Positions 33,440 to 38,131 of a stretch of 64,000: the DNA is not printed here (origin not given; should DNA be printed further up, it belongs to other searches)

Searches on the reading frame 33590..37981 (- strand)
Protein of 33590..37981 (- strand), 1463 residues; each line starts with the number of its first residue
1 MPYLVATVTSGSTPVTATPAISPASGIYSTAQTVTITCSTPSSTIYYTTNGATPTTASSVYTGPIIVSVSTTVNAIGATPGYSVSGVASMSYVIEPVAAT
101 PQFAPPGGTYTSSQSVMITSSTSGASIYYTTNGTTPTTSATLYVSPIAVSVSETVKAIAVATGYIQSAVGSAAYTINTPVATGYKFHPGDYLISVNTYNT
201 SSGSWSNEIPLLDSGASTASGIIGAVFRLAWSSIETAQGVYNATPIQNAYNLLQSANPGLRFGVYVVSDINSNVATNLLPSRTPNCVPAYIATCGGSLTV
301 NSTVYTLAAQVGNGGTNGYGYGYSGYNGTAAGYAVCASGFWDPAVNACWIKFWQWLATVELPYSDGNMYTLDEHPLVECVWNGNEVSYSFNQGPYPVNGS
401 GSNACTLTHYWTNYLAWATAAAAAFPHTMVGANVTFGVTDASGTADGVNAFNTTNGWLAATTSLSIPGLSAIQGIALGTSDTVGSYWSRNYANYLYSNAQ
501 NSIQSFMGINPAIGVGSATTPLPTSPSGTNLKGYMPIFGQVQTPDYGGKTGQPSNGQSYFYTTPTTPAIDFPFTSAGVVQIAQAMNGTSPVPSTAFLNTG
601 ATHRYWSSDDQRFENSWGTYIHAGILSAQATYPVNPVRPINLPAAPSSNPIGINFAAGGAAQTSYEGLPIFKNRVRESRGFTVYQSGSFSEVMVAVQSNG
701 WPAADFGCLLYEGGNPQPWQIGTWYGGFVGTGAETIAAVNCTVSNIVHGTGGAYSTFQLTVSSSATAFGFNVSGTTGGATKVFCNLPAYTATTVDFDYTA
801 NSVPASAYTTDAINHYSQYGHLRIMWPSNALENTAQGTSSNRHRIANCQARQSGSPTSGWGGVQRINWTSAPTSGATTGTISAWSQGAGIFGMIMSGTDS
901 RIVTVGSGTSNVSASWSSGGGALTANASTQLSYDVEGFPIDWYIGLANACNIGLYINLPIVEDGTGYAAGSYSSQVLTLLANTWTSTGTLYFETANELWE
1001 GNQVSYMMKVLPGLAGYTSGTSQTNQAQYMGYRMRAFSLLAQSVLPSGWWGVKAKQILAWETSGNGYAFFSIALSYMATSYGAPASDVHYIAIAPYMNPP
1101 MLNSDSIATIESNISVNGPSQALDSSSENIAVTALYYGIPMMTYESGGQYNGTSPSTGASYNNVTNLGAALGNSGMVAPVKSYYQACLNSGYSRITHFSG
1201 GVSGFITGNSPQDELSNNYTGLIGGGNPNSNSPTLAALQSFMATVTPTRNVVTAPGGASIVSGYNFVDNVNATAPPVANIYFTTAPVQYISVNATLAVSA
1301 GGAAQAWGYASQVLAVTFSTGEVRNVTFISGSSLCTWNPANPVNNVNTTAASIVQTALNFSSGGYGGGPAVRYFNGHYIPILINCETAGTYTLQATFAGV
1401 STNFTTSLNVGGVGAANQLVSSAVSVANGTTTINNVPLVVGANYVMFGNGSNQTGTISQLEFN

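Call 5: search_protein_families(library=phrogs, proteins=[window:33590-37981:-], max_evalue=0.001)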
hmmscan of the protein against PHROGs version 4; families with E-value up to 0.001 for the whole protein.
window:33590-37981:- (1463 aa): 0 families

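Call 6: search_protein_families(library=pfam, proteins=[window:33590-37981:-], max_evalue=0.01)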
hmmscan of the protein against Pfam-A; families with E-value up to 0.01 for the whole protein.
window:33590-37981:- (1463 aa): 2 families
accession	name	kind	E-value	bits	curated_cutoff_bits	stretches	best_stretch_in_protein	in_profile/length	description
PF13290.12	CHB_HEX_C_1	-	7.5e-35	119.1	22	2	105-169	1-65/67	Chitobiase/beta-hexosaminidase C-terminal domain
PF13287.12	Fn3_assoc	-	1.6e-27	95.8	23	2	116-174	1-59/59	Fn3 associated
